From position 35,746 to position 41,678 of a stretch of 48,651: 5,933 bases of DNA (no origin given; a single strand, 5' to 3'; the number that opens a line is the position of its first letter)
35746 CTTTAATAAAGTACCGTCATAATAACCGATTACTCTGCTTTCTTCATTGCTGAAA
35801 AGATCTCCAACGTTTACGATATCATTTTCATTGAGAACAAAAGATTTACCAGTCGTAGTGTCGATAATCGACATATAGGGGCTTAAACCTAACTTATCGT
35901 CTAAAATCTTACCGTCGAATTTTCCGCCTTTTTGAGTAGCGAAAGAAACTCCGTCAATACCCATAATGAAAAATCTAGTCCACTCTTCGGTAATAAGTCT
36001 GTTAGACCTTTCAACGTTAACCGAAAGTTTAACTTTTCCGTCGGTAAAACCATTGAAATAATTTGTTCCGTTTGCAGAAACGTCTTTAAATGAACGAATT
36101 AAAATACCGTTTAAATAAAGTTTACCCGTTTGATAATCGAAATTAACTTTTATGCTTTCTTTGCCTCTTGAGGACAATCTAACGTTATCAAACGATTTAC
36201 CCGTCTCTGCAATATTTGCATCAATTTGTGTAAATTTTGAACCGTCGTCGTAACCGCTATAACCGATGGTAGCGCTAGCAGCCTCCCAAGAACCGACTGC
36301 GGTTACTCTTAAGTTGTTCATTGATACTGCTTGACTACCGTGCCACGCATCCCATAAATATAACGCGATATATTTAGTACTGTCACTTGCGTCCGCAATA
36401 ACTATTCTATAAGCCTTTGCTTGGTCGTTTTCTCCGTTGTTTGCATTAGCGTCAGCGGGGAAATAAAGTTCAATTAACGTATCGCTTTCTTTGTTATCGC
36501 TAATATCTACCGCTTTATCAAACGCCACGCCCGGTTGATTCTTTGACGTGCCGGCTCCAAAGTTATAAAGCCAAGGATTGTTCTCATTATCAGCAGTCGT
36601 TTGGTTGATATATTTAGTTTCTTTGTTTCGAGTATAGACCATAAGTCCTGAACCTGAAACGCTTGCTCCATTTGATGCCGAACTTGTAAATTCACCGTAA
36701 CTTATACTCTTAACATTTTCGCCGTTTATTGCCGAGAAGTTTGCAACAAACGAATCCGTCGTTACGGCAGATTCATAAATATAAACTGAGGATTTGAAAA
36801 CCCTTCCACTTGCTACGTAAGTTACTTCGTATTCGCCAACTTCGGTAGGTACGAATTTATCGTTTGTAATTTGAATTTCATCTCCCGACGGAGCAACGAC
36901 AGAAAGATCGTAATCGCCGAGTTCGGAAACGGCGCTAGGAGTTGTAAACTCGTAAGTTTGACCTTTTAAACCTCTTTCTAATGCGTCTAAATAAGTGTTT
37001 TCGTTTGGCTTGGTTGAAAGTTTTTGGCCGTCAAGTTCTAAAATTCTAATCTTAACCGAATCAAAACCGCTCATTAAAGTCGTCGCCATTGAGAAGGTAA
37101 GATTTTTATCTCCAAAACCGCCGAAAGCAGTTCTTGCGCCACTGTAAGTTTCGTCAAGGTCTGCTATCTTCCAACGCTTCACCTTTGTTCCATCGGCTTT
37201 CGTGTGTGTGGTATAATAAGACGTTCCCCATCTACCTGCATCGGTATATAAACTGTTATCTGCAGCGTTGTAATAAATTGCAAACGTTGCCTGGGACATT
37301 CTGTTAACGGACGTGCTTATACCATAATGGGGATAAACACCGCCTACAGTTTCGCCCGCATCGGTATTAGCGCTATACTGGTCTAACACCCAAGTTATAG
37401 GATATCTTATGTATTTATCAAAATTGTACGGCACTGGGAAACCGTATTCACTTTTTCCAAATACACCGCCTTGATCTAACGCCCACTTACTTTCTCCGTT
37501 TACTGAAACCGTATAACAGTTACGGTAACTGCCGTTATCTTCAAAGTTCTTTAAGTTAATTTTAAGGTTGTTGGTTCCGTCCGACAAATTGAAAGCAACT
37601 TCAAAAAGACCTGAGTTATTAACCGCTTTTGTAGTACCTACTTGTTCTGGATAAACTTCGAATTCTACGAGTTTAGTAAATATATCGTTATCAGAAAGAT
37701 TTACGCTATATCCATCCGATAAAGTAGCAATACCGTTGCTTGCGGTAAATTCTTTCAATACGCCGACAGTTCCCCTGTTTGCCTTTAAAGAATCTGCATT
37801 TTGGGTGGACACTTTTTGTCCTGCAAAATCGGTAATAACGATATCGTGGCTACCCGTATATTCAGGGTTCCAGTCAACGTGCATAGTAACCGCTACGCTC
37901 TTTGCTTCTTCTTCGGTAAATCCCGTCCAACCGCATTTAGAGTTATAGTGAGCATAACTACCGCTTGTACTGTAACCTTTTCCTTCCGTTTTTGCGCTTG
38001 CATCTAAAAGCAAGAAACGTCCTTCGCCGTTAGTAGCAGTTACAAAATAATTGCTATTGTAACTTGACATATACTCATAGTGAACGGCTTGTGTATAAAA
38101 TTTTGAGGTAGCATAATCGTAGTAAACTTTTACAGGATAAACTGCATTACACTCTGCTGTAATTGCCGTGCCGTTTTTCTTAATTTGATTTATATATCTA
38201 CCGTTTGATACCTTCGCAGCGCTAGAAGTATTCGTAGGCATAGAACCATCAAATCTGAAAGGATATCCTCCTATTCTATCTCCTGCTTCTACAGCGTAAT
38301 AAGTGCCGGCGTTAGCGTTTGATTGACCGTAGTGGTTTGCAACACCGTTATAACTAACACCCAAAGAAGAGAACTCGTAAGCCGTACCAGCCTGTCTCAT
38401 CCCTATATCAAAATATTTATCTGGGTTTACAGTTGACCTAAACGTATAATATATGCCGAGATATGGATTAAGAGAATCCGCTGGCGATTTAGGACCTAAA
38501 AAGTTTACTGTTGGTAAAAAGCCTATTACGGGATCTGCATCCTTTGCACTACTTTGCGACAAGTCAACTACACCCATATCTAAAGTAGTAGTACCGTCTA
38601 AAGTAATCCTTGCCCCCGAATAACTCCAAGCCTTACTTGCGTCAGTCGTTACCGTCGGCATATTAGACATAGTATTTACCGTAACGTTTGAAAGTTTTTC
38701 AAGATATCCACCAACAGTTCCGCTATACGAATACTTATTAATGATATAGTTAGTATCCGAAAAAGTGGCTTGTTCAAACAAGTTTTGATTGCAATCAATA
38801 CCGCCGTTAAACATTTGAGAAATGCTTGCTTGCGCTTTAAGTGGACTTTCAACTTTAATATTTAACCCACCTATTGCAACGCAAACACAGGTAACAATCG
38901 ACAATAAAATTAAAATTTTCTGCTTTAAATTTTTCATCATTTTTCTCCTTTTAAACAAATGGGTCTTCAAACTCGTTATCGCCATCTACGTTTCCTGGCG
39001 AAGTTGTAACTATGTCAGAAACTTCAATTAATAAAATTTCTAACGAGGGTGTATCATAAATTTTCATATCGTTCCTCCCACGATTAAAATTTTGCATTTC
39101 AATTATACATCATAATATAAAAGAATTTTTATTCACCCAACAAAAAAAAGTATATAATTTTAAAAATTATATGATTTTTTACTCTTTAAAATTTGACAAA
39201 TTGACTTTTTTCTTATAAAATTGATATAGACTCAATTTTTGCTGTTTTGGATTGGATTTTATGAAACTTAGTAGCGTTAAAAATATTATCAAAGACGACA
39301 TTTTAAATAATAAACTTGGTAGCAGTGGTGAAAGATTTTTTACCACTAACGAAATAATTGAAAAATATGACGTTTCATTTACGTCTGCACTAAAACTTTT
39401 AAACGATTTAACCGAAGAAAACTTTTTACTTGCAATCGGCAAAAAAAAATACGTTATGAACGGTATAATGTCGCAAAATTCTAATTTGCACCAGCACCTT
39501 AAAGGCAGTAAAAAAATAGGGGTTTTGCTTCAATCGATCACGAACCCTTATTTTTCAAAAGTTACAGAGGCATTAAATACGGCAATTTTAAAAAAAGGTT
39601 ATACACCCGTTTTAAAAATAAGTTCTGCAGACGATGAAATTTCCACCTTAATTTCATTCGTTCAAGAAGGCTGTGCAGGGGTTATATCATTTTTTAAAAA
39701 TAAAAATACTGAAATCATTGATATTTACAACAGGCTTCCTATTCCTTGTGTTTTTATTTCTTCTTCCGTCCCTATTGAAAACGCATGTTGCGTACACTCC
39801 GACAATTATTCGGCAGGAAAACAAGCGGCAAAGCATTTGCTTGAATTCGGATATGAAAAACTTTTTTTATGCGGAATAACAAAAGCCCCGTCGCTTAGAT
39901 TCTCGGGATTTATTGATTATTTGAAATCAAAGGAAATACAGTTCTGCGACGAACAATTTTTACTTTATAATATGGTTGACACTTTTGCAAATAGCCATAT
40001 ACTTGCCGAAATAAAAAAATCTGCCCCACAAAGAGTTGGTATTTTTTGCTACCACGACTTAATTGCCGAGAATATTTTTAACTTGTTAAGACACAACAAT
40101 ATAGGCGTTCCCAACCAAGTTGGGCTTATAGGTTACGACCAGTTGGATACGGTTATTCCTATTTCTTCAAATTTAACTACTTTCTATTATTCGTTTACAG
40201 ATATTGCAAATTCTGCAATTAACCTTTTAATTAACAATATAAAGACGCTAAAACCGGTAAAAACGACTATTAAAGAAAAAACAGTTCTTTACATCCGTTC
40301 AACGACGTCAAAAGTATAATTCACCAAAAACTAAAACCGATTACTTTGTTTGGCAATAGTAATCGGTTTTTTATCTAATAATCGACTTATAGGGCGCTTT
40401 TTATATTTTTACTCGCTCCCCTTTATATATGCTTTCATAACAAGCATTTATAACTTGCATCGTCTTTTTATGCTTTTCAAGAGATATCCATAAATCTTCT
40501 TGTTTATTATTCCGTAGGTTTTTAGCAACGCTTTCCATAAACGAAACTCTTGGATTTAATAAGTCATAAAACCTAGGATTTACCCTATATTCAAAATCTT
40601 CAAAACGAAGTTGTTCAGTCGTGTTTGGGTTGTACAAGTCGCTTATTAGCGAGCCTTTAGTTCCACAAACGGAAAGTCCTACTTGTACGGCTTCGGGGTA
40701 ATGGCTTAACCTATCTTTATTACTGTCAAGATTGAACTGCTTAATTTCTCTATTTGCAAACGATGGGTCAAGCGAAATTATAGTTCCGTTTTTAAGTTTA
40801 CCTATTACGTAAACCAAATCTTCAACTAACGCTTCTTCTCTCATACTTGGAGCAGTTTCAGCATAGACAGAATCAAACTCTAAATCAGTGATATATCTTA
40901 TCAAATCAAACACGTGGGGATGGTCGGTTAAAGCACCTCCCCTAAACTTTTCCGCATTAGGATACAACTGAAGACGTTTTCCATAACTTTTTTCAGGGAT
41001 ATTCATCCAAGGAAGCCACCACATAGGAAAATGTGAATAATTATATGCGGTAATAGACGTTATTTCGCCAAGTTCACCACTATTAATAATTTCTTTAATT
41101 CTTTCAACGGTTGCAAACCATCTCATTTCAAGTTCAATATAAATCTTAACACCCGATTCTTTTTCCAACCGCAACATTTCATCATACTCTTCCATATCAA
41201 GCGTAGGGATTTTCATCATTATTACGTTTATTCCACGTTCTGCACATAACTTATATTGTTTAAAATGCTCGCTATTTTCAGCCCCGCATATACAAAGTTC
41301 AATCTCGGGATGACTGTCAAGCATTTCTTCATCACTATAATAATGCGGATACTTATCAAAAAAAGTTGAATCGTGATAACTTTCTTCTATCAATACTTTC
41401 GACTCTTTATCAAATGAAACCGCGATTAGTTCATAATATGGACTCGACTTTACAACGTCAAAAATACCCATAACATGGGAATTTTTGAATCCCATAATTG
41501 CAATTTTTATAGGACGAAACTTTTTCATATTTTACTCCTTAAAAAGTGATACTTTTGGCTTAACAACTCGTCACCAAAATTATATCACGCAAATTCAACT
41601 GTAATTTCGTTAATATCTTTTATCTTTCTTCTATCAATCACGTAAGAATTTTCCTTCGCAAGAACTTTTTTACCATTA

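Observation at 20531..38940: Unclassified ~270-350 aa module repeated eight times across four giant surface proteins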

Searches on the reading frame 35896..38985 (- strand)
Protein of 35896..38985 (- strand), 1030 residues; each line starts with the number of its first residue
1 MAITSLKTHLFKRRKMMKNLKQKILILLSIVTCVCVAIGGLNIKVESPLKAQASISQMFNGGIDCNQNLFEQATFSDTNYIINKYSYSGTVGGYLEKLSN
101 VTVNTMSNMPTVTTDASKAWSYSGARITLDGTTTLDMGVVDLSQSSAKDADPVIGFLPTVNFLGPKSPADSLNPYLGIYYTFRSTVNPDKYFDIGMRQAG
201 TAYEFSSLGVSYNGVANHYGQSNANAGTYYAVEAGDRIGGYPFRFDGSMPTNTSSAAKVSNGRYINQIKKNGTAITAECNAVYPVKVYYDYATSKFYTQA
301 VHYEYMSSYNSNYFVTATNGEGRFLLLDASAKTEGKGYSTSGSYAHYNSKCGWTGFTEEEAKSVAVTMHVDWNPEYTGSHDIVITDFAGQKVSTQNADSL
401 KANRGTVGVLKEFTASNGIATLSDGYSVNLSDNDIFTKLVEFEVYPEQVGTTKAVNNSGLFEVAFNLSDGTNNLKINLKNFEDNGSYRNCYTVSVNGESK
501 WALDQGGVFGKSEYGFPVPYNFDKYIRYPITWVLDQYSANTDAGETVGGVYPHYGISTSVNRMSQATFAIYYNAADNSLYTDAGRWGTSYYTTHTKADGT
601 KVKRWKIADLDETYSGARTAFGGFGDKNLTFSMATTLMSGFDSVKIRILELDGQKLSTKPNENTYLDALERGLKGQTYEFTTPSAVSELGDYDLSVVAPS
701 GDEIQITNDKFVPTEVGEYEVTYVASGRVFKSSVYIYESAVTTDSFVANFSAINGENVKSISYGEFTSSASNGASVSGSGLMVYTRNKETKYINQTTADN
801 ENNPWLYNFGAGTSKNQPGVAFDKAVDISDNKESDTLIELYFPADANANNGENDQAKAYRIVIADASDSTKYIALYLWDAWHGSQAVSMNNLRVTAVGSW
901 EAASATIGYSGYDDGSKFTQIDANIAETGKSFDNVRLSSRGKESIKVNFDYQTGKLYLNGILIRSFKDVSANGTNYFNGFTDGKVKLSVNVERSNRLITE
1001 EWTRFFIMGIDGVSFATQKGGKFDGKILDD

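Call 13: find_homologous_proteins(query=window:35896-38985:-, max_evalue=0.001)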
Query window:35896-38985:- (1030 aa): 11 proteins with E <= 0.001 among 8000 candidates.
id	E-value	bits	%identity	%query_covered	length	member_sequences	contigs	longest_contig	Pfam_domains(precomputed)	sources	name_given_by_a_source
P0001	5.5e-241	821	54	74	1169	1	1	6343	PF09479.17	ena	-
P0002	5.9e-238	811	55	71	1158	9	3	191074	PF09479.17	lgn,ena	-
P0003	1.1e-224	767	53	70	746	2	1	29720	PF17386.9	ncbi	-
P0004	3.0e-220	752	52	72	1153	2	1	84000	PF09479.17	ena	-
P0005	1.1e-212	727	50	72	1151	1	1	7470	PF09479.17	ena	-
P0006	5.7e-212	725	52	68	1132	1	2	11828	PF09479.17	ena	-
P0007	1.5e-210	720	49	75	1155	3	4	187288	PF09479.17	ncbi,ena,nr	ncbi:MAG: InlB B-repeat-containing protein [Clostridia bacterium]|nr:InlB B-repeat-containing protei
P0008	1.7e-210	720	48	75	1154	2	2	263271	PF09479.17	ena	-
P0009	5.8e-210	718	51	72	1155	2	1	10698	PF09479.17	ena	-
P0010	7.0e-209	714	49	75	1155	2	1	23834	PF09479.17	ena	-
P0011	1.1e-208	714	49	74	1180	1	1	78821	PF09479.17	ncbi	-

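Call 20: find_encoding_contigs(protein=P0008, flank=10000, max_places=3)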
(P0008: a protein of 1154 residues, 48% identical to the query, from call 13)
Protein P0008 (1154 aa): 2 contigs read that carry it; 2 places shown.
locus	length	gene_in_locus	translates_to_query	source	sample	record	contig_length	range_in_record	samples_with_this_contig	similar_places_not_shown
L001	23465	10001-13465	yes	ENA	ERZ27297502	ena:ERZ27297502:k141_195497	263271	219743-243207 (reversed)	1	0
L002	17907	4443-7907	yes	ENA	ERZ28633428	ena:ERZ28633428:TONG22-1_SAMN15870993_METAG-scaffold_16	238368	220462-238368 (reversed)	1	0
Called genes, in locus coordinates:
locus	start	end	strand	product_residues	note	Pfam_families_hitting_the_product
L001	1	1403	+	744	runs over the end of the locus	PF12708:Pect-lyase_RHGA_epim (faint), PF00295:Glyco_hydro_28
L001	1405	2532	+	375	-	PF01408:GFO_IDH_MocA (weak), PF22685:Gal80p_C-like, PF22725:GFO_IDH_MocA_C3, PF02894:GFO_IDH_MocA_C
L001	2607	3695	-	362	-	PF00532:Peripla_BP_1, PF13377:Peripla_BP_3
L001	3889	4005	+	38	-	-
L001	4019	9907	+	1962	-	PF16126:DUF4838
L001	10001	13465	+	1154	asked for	PF09479:Flg_new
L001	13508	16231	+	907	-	-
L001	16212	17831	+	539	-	PF01547:SBP_bac_1, PF13416:SBP_bac_8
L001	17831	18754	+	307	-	-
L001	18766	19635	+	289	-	PF00528:BPD_transp_1 (weak)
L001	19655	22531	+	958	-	-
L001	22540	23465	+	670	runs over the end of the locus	PF16126:DUF4838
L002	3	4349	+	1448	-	?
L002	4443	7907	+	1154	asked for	PF09479:Flg_new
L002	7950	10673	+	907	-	-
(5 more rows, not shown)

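Call 21: find_encoding_contigs(protein=P0007, flank=10000, max_places=3)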
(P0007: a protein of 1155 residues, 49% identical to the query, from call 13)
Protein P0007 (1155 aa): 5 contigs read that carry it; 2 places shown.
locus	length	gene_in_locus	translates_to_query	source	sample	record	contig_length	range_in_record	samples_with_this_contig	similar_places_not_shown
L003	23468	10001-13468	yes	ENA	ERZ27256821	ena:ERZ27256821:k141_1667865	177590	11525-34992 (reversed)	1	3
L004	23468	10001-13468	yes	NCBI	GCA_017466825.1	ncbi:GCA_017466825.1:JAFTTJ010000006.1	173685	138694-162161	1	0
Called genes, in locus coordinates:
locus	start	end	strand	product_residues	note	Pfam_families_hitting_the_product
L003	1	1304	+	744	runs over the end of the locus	PF12708:Pect-lyase_RHGA_epim (faint), PF00295:Glyco_hydro_28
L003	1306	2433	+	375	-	PF22685:Gal80p_C-like, PF22725:GFO_IDH_MocA_C3, PF02894:GFO_IDH_MocA_C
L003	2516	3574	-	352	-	PF00532:Peripla_BP_1, PF13407:Peripla_BP_4 (weak), PF13377:Peripla_BP_3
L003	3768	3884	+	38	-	-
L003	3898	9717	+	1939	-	PF16126:DUF4838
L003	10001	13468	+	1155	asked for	PF09479:Flg_new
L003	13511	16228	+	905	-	-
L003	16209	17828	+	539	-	PF01547:SBP_bac_1, PF13416:SBP_bac_8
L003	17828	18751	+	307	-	PF00528:BPD_transp_1 (weak)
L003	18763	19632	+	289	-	PF00528:BPD_transp_1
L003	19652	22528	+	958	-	-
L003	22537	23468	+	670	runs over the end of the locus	PF16126:DUF4838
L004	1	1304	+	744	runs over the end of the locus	PF12708:Pect-lyase_RHGA_epim (faint), PF00295:Glyco_hydro_28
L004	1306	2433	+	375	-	PF22685:Gal80p_C-like, PF22725:GFO_IDH_MocA_C3, PF02894:GFO_IDH_MocA_C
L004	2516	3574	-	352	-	PF00532:Peripla_BP_1, PF13407:Peripla_BP_4 (weak), PF13377:Peripla_BP_3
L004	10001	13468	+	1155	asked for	PF09479:Flg_new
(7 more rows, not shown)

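Call 22: find_encoding_contigs(protein=P0011, flank=10000, max_places=2)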
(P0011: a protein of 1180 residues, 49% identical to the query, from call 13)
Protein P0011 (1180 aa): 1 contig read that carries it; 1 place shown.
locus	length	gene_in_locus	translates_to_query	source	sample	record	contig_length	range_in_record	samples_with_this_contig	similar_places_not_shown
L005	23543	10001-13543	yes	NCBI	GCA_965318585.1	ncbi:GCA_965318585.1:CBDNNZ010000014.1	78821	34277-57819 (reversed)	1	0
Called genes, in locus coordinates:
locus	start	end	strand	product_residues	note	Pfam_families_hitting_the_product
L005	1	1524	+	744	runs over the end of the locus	PF12708:Pect-lyase_RHGA_epim (faint), PF00295:Glyco_hydro_28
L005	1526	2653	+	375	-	PF01408:GFO_IDH_MocA (weak), PF22685:Gal80p_C-like, PF22725:GFO_IDH_MocA_C3, PF02894:GFO_IDH_MocA_C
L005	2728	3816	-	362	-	PF00532:Peripla_BP_1, PF13377:Peripla_BP_3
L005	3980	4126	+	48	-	-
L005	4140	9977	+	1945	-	PF16126:DUF4838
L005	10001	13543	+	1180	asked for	PF09479:Flg_new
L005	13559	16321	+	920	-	-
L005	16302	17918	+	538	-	PF01547:SBP_bac_1 (faint)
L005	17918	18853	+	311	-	PF00528:BPD_transp_1 (weak)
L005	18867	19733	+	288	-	PF00528:BPD_transp_1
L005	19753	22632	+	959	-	-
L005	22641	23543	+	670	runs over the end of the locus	PF03648:Glyco_hydro_67N (weak), PF16126:DUF4838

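Call 23: find_encoding_contigs(protein=P0004, flank=10000, max_places=2)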
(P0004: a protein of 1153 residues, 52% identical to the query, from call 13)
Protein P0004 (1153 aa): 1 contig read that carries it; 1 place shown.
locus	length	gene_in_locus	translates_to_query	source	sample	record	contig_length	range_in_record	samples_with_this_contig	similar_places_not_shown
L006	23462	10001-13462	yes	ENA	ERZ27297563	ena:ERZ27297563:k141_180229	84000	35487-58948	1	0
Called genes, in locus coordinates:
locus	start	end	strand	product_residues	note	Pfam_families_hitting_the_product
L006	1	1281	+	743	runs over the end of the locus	PF00295:Glyco_hydro_28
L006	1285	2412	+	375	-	PF22685:Gal80p_C-like, PF22725:GFO_IDH_MocA_C3, PF02894:GFO_IDH_MocA_C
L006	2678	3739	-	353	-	PF00532:Peripla_BP_1, PF13377:Peripla_BP_3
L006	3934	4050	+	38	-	-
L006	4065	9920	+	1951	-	PF16126:DUF4838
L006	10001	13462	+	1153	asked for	PF09479:Flg_new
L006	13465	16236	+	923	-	-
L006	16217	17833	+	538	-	PF01547:SBP_bac_1 (faint), PF13416:SBP_bac_8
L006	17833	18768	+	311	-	-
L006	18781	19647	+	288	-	PF00528:BPD_transp_1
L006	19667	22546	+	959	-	-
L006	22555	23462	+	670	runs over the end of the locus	PF03648:Glyco_hydro_67N (weak), PF16126:DUF4838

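Call 24: find_encoding_contigs(protein=P0003, flank=10000, max_places=2)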
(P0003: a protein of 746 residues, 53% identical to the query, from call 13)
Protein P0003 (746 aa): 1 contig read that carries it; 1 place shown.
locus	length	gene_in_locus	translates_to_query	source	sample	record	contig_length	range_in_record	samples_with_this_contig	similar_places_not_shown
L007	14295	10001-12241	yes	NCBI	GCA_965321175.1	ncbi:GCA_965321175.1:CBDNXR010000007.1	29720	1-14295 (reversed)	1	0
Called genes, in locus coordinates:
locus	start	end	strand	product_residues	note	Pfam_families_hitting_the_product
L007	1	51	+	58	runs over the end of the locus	PF07878:RHH_5 (weak)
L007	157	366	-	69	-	PF07022:Phage_CI_repr (weak), PF13412:HTH_24 (weak), PF01381:HTH_3, PF12844:HTH_19 (weak), PF13560:HTH_31 (weak), PF13443:HTH_26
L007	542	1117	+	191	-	PF02659:Mntp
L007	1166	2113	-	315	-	PF00561:Abhydrolase_1 (faint), PF20434:BD-FAE (faint), PF12146:Hydrolase_4 (faint), PF00326:Peptidase_S9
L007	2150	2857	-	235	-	-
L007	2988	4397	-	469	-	-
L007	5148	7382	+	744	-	PF12708:Pect-lyase_RHGA_epim (faint), PF00295:Glyco_hydro_28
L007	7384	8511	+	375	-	PF01408:GFO_IDH_MocA (weak), PF22685:Gal80p_C-like, PF22725:GFO_IDH_MocA_C3, PF02894:GFO_IDH_MocA_C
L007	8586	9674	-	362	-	PF00532:Peripla_BP_1, PF13377:Peripla_BP_3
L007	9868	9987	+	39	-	-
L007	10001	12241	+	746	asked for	PF17386:LBP_C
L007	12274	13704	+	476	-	PF14821:Thr_synth_N, PF00291:PALP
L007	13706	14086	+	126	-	PF10509:GalKase_gal_bdg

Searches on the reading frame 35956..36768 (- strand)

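Call 7: search_protein_families(library=pfam, proteins=[window:35956-36768:-], max_evalue=10)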
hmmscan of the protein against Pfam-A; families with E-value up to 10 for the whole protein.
window:35956-36768:- (271 aa): 1 family
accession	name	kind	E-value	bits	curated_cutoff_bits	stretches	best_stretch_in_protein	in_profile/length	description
PF12636.12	DUF3781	-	0.069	13.5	27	1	200-260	11-70/72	Protein of unknown function (DUF3781)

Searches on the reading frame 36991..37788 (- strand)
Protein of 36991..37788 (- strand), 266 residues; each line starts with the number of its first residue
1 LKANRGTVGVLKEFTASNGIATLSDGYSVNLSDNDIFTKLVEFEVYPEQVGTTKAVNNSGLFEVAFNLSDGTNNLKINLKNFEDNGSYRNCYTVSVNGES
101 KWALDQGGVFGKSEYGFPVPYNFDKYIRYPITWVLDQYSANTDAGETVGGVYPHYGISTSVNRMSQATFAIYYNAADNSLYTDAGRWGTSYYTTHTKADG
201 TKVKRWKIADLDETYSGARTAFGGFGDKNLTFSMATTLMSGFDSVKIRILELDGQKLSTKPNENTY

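Call 7: search_protein_families(library=pfam, proteins=[window:36991-37788:-], max_evalue=10)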
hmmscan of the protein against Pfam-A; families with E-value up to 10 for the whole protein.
window:36991-37788:- (266 aa): 2 families
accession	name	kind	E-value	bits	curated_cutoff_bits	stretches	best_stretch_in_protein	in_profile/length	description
PF12733.13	Cadherin-like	-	0.27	12.1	24.2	1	41-97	29-87/89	Cadherin-like beta sandwich domain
PF09136.16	Glucodextran_B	-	0.4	11.1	27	1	51-85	37-71/83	Glucodextranase, domain B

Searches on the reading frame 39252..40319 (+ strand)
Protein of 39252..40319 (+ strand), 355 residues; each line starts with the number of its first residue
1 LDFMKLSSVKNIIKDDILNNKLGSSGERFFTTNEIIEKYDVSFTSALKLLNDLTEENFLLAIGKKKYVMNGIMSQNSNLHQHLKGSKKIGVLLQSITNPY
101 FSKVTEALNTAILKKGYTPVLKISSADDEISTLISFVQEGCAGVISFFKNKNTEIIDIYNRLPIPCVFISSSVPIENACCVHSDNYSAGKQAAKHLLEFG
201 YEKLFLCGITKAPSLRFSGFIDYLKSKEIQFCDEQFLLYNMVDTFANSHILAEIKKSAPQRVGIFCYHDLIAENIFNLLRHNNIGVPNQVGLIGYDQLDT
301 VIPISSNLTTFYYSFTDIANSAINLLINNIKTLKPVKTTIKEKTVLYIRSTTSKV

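Call 4: search_protein_families(library=pfam, proteins=[window:39252-40319:+], max_evalue=0.001)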
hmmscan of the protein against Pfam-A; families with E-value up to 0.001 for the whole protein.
window:39252-40319:+ (355 aa): 3 families
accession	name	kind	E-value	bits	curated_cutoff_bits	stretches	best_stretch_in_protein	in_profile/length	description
PF13377.12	Peripla_BP_3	-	1e-14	55.4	26.5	1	193-352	1-167/167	Periplasmic binding protein-like domain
PF00532.27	Peripla_BP_1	-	6.2e-10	39.4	22.2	1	87-300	2-232/281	Periplasmic binding proteins and sugar binding domain of LacI family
PF13407.12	Peripla_BP_4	-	2.1e-06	27.9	35.1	1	89-298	1-219/258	Periplasmic binding protein domain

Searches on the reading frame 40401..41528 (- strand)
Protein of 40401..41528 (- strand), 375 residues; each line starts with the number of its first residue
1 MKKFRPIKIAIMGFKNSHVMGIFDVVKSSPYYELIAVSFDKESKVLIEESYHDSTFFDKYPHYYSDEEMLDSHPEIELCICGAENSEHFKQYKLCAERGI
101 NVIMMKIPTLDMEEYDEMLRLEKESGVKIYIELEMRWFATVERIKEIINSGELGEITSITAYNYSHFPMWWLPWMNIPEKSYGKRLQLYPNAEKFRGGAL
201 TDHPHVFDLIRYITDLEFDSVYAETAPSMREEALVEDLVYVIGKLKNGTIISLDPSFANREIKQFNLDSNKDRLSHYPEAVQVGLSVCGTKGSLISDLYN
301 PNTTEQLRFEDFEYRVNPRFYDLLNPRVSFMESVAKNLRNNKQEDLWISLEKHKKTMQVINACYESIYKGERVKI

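Call 4: search_protein_families(library=pfam, proteins=[window:40401-41528:-], max_evalue=0.001)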
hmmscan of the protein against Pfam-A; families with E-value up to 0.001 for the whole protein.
window:40401-41528:- (375 aa): 4 families
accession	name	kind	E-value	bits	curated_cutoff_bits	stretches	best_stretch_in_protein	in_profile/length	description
PF22725.1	GFO_IDH_MocA_C3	-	4e-15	56.3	27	1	142-294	2-123/124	GFO/IDH/MocA C-terminal domain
PF02894.22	GFO_IDH_MocA_C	-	2.1e-10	41.2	22.9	1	145-374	1-217/218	Oxidoreductase family, C-terminal alpha/beta domain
PF22685.1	Gal80p_C-like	-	3e-07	31.2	29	1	141-249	3-102/152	Gal80p, C-terminal domain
PF01408.29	GFO_IDH_MocA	-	3.2e-06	28.2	24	1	25-131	19-118/120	Oxidoreductase family, NAD-binding Rossmann fold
